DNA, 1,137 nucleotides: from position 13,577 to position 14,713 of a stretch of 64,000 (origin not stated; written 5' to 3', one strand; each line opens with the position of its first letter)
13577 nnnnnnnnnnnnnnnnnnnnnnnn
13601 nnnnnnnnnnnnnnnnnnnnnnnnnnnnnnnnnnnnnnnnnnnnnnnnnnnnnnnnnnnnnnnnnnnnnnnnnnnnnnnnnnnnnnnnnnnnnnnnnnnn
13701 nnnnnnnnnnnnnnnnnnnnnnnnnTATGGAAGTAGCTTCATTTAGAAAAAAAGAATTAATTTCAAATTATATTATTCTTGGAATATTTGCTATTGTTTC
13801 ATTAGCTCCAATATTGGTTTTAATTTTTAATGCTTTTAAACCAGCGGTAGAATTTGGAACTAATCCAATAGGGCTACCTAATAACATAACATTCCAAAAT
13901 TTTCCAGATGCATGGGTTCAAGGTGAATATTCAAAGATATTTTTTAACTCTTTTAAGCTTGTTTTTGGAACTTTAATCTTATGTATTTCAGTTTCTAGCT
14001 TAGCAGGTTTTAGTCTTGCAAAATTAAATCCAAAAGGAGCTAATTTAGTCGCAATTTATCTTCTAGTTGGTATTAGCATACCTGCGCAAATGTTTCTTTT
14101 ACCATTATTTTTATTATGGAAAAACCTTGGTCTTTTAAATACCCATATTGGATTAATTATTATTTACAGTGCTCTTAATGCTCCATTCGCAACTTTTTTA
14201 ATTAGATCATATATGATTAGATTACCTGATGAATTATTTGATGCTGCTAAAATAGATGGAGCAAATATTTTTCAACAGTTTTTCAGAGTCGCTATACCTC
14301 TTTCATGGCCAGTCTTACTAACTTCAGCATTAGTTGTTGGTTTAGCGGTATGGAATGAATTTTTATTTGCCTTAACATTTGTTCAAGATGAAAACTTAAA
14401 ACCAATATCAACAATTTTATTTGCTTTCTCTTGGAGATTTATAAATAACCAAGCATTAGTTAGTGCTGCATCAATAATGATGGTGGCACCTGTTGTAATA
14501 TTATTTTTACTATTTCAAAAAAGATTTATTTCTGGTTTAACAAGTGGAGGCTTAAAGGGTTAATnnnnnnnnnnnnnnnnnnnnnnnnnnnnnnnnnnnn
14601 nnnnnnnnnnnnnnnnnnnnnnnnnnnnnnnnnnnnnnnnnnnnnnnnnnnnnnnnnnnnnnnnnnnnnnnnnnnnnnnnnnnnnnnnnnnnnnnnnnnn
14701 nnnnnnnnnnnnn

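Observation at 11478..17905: A sugar-type ABC importer operon whose only enzyme is an ADP-ribosylglycohydrolase-family fusion protein, followed by an MFS transporter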

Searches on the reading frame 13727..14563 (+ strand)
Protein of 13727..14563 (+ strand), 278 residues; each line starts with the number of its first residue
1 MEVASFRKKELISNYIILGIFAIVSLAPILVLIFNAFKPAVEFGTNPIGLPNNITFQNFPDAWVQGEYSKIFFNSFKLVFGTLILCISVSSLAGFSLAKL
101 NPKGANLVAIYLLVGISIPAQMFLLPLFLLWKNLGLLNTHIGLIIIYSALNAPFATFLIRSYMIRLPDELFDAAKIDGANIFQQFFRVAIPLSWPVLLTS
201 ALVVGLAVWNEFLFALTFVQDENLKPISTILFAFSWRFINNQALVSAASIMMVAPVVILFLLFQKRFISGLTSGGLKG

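Call 4: search_protein_families(library=pfam, proteins=[window:13727-14563:+], max_evalue=0.01)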
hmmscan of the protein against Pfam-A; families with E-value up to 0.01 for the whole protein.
window:13727-14563:+ (278 aa): 1 family
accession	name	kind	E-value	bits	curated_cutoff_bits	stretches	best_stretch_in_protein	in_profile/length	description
PF00528.27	BPD_transp_1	-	1.7e-18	67.5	26.4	1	91-267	2-178/184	Binding-protein-dependent transport system inner membrane component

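Call 5: search_protein_families(library=ncbifam, proteins=[window:13727-14563:+], max_evalue=0.01)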
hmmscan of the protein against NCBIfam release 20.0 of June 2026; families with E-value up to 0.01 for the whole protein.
window:13727-14563:+ (278 aa): 11 families
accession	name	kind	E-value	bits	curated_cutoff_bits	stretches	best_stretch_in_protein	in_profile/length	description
NF040932.1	ABC_arch_GlcU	equivalog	1.6e-29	103.4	340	1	14-275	5-268/272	glucose ABC transporter permease GlcU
NF008210.0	PRK10973.1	equivalog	2.6e-21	76.5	297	1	16-272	16-277/281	sn-glycerol-3-phosphate ABC transporter permease UgpE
NF008231.0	PRK10998.1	equivalog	1.7e-16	60.6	261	1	71-278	84-296/296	maltose ABC transporter permease MalG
NF007044.0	PRK09497.1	equivalog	1.4e-08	34.6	348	1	120-262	130-270/285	spermidine/putrescine ABC transporter permease PotB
NF011624.0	PRK15050.1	equivalog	1.1e-05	24.7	247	1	24-261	27-280/297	2-aminoethylphosphonate ABC transporter permease subunit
NF008232.0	PRK10999.1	equivalog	2.2e-05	23.4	392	1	143-197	378-432/520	maltose ABC transporter permease MalF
NF007047.0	PRK09500.1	equivalog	3.4e-05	23.6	326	1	13-203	7-191/257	spermidine/putrescine ABC transporter permease PotC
TIGR01581.1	Mo_ABC_porter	hypoth_equivalog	9.5e-05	22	210.3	1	68-257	19-221/225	ABC transporter permease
NF008196.0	PRK10952.1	equivalog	0.00018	20.4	439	1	75-199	149-267/356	glycine betaine/L-proline ABC transporter permease ProW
NF007963.0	PRK10683.1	equivalog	0.0013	18.2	489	1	123-265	167-307/317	putrescine ABC transporter permease PotH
TIGR02141.1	modB_ABC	equivalog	0.0041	16.8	182.6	0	105-261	33-201/208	molybdate ABC transporter permease subunit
